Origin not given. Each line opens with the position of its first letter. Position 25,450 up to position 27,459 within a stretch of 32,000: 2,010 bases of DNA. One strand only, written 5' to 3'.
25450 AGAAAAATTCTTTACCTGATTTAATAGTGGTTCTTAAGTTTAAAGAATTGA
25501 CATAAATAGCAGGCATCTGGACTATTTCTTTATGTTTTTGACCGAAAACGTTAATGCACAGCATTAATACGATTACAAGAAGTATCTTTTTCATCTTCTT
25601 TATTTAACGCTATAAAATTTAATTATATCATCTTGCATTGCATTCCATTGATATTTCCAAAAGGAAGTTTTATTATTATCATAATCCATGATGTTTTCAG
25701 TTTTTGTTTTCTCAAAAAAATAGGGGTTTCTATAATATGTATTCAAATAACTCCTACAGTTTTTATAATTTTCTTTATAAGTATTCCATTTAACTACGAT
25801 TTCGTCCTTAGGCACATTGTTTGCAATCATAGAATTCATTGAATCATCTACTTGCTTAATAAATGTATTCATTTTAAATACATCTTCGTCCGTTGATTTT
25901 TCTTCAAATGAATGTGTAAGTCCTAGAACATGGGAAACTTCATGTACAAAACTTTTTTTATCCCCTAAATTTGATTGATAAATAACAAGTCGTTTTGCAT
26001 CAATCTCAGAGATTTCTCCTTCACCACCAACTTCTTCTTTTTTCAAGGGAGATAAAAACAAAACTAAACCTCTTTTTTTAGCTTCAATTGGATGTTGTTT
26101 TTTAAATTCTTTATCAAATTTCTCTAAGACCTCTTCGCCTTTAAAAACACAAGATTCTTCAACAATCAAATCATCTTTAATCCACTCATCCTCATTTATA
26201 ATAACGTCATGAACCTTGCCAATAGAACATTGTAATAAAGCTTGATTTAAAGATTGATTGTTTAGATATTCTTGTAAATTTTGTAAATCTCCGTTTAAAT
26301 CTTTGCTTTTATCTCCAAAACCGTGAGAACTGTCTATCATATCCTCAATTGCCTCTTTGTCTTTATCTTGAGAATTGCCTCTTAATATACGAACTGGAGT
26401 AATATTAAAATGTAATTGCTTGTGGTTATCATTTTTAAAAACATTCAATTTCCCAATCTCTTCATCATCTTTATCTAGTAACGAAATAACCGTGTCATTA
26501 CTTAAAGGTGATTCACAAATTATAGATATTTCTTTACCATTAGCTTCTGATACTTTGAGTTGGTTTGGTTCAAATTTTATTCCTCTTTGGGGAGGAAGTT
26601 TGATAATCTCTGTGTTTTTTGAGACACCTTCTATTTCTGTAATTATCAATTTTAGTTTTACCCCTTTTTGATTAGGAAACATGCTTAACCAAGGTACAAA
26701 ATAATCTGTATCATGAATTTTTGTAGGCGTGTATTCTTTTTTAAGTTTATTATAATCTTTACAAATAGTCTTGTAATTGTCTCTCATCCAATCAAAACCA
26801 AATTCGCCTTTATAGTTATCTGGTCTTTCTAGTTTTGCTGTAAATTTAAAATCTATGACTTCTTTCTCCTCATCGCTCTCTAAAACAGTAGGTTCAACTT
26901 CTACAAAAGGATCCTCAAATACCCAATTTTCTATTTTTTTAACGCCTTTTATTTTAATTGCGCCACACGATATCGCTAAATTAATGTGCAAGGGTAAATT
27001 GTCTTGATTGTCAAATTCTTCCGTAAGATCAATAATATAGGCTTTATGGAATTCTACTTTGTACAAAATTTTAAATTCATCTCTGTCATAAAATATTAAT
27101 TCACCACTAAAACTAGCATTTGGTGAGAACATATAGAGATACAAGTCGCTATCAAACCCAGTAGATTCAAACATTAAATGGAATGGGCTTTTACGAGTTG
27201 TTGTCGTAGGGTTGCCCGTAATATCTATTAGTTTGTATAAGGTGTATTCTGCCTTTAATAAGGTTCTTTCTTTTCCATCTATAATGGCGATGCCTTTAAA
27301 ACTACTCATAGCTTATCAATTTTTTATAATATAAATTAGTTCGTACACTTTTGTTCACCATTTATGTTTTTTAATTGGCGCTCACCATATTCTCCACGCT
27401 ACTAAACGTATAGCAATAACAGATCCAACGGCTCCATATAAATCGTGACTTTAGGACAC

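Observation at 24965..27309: Orphan Hcp(TssD)-metzincin fusion with a co-transcribed secreted MORN/YwqK-type partner: candidate T6SS-iii effector-immunity pair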

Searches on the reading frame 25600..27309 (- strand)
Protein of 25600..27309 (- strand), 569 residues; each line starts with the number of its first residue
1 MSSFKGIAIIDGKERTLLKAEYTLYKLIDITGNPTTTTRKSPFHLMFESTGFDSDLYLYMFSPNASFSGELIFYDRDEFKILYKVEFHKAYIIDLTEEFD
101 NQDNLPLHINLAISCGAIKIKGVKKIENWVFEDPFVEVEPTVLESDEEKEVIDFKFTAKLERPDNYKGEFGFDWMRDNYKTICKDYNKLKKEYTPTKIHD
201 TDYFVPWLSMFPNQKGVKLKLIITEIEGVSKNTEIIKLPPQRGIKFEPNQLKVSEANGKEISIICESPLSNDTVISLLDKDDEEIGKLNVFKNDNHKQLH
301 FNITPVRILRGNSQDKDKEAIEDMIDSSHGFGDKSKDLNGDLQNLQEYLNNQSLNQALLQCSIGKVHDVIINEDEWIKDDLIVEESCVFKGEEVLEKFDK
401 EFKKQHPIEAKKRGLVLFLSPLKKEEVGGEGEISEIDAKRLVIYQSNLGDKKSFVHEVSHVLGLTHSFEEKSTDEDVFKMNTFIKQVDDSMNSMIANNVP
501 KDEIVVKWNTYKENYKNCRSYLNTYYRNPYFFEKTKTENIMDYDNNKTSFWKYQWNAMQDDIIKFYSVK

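Call 3: search_protein_families(library=pfam, proteins=[window:25600-27309:-], max_evalue=1)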
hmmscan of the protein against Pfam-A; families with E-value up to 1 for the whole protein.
window:25600-27309:- (569 aa): 5 families
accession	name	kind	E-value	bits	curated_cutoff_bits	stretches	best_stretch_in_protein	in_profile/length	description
PF17642.6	TssD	-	6.9e-27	94.3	25.8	1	3-130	2-128/128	Hemolysin coregulated protein Hcp (TssD)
PF00413.30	Peptidase_M10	-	0.011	16.1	24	1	454-479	112-137/159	Matrixin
PF13582.12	Reprolysin_3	-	0.055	14.4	22.4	1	442-467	95-123/123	Metallo-peptidase family M12B Reprolysin-like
PF25190.1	Tad5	-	0.25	11.9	27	1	464-524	36-94/123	Type I Thoeris inhibitor Tad5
PF05572.19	Peptidase_M43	-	0.28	11.5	23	0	451-559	69-148/152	Pregnancy-associated plasma protein-A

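Call 4: search_protein_families(library=ncbifam, proteins=[window:25600-27309:-], max_evalue=1)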
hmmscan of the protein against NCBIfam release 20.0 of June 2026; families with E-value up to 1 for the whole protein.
window:25600-27309:- (569 aa): 0 families

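Call 10: find_homologous_proteins(query=window:25600-27309:-)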
Query window:25600-27309:- (569 aa): 65 proteins with E <= 0.001 among 6733 candidates.
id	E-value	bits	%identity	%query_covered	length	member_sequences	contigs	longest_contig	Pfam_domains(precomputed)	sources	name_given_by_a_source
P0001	0.0e+0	1291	100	100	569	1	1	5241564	PF17642.7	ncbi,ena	-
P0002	5.6e-214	730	62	92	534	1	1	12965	PF17642.7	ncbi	-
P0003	4.5e-208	711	75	74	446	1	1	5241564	-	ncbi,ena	-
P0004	3.9e-200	684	64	73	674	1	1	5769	PF17642.7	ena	-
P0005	3.2e-193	662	55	100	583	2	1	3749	PF17642.7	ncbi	-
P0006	9.8e-185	634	57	89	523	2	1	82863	PF17642.7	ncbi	-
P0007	6.8e-184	631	54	99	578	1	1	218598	PF17642.7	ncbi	-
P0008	1.8e-173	596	63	73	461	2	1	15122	-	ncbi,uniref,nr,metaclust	ncbi:hypothetical protein [Tenacibaculum mesophilum]|uniref:hypothetical protein n=1 Tax=Tenacibacul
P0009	3.0e-173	596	64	73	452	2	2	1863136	-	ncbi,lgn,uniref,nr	ncbi:zinc metalloprotease [Algibacter lectus]|uniref:EcxA zinc-binding domain-containing protein n=1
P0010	1.7e-165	570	50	98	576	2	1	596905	PF17642.7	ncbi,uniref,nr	ncbi:hypothetical protein KO493_12535 [Tamlana agarivorans]|uniref:Uncharacterized protein n=1 Tax=P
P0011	5.9e-164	565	60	73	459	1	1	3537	-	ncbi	-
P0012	2.7e-160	553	56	77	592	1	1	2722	PF14107.12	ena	-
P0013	1.6e-153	530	49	92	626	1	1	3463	PF17642.7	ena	-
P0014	8.0e-153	528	54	73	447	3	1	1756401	-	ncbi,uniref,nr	ncbi:hypothetical protein B4Q04_03565 [Zobellia sp. OII3]|uniref:hypothetical protein n=1 Tax=Zobell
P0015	2.6e-152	527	56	75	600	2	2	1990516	PF14107.12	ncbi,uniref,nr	ncbi:DUF4280 domain-containing protein [Aquimarina algicola]|uniref:DUF4280 domain-containing protei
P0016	3.8e-151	523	46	98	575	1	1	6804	PF17642.7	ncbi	-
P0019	1.6e-141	491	45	100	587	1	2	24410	PF17642.7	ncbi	-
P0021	1.3e-136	475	45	99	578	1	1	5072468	PF17642.7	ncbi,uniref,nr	ncbi:type VI secretion system tube protein TssD [Cellulophaga sp. L1A9]|uniref:type VI secretion sys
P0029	2.2e-78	282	34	92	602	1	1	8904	PF17642.7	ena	-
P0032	2.5e-72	262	40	73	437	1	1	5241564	-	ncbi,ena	-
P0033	3.6e-71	259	33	98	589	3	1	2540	PF17642.7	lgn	-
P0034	1.5e-67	247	36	77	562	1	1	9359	PF17642.7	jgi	jgi:hypothetical protein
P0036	1.3e-61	227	41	54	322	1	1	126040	PF17642.7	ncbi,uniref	ncbi:type VI secretion system tube protein TssD [Mariniflexile ostreae]|uniref:Type VI secretion sys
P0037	3.6e-61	226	50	42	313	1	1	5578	PF17642.7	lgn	-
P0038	4.1e-60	222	31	94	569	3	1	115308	PF17642.7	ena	-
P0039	1.3e-56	211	31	98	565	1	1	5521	PF17642.7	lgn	-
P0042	1.7e-53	200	30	95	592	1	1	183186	PF17642.7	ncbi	-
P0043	6.6e-51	192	33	77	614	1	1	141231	PF17642.7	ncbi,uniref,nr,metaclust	ncbi:hypothetical protein A8C32_17690 [Flavivirga aquatica]|uniref:EcxA zinc-binding domain-containi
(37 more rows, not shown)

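Call 11: search_solved_structures(query=window:25600-27309:-, max_evalue=10, show_alignments=3)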
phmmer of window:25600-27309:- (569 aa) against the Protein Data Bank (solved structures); distinct sequences matched with E-value up to 10: 3.
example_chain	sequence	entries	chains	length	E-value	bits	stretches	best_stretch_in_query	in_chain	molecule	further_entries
6bdc_A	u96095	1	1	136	3.7e-10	42.3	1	7-132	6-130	Hcp1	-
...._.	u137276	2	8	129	1.2e-08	37.3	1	4-129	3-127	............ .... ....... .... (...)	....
9qwl_A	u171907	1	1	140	1.3e-08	37.2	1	4-129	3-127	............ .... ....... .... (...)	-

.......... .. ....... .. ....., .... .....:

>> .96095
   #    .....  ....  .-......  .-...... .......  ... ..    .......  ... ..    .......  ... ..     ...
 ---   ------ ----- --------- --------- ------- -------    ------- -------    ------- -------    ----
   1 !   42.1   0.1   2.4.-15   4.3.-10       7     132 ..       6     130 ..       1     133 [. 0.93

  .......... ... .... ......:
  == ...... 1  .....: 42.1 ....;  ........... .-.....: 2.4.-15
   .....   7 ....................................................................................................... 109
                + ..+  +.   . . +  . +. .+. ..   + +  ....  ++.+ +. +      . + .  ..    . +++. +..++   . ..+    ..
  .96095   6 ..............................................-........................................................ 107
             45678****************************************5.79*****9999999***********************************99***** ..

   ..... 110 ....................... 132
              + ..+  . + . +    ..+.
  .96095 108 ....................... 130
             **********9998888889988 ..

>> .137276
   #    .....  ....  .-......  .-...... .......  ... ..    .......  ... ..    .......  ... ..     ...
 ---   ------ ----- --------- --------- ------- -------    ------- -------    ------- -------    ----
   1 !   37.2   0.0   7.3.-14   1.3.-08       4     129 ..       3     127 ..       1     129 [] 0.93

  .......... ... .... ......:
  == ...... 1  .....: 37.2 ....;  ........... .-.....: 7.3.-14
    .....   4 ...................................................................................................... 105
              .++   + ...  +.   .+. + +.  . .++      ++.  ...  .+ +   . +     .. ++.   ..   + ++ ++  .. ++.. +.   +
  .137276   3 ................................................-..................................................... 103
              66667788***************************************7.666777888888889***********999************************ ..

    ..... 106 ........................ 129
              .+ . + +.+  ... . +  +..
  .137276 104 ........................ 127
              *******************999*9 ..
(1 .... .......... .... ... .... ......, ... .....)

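Call 12: find_encoding_contigs(protein=P0001, flank=3000, max_places=2)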
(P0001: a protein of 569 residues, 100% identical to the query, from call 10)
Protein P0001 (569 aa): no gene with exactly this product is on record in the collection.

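Call 13: find_encoding_contigs(protein=P0003, flank=10000, max_places=2)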
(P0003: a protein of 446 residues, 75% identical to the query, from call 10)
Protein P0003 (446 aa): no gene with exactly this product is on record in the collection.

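Call 14: find_encoding_contigs(protein=P0032, flank=10000, max_places=2)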
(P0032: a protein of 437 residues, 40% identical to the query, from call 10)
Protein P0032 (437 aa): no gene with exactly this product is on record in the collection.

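Call 15: list_cluster_members(proteins=[P0001, P0003, P0032, P0021, P0009, P0015])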
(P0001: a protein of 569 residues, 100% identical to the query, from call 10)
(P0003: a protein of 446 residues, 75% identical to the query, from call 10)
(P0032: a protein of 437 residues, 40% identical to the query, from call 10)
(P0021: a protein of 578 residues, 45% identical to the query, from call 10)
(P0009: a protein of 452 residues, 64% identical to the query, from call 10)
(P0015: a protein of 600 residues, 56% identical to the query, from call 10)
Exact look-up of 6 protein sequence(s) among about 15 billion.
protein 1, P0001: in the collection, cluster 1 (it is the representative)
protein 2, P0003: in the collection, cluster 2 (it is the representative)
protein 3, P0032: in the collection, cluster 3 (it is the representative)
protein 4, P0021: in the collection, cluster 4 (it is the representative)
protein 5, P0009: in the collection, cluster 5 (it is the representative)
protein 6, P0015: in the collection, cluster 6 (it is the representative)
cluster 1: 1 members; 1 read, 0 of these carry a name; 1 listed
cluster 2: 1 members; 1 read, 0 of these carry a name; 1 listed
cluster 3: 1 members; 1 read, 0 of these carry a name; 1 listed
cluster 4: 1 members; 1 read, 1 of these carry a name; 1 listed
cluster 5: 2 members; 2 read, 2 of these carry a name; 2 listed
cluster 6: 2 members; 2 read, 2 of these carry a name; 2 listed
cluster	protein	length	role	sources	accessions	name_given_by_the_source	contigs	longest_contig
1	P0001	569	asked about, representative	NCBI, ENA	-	-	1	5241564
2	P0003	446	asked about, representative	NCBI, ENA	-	-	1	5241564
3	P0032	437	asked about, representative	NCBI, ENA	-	-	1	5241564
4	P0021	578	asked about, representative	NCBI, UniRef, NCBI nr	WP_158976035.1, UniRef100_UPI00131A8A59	type VI secretion system tube protein TssD [Cellulophaga sp. L1A9] | type VI secretion system tube protein TssD n=1 Tax=Cellulophaga sp. L1A9 TaxID=2686362 ...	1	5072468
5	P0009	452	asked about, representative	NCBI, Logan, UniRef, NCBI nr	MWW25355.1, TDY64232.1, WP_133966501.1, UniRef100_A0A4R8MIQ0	zinc metalloprotease [Algibacter lectus] | EcxA zinc-binding domain-containing protein n=1 Tax=Algibacter lectus TaxID=221126 ... | hypothetical protein [Algibacter lectus]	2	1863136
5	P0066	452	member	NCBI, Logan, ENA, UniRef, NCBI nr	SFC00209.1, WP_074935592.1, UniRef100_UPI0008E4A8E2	hypothetical protein SAMN04489722_101434 [Algibacter lectus] | hypothetical protein n=1 Tax=Algibacter lectus TaxID=221126 RepID=UPI0008E4A8E2 | hypothetical protein [Algibacter lectus]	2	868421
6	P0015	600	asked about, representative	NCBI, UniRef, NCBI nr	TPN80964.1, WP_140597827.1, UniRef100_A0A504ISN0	DUF4280 domain-containing protein [Aquimarina algicola] | DUF4280 domain-containing protein n=1 Tax=Aquimarina algicola TaxID=2589995 ...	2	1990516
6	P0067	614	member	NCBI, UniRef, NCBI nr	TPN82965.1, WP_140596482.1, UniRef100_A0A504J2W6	DUF4280 domain-containing protein [Aquimarina algicola] | DUF4280 domain-containing protein n=1 Tax=Aquimarina algicola TaxID=2589995 ...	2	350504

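Call 76: search_protein_families(library=pfam, alignment_id=A5, max_evalue=0.0001)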
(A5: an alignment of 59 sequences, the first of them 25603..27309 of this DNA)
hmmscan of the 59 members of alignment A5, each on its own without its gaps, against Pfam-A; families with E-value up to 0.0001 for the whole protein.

A. member 1, window:25603-27309:- (569 aa): 1 family
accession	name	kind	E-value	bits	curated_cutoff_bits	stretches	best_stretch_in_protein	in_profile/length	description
PF17642.6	TssD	-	6.9e-27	94.3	25.8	1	3-130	2-128/128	Hemolysin coregulated protein Hcp (TssD)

B. families by the number of members that match (of 59 scanned): 7 families
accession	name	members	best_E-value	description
PF17642.6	TssD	15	9.1e-30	Hemolysin coregulated protein Hcp (TssD)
PF14107.11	DUF4280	7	1.7e-19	Domain of unknown function (DUF4280)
PF04717.18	Phage_base_V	3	2.4e-20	Type VI secretion system/phage-baseplate injector OB domain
PF05954.17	Phage_GPD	3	6.7e-17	Phage tail baseplate hub (GPD)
PF13688.12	Reprolysin_5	3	1.6e-06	Metallo-peptidase family M12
PF13582.12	Reprolysin_3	1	1.3e-05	Metallo-peptidase family M12B Reprolysin-like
PF13583.11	Reprolysin_4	1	5.7e-05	Metallo-peptidase family M12B Reprolysin-like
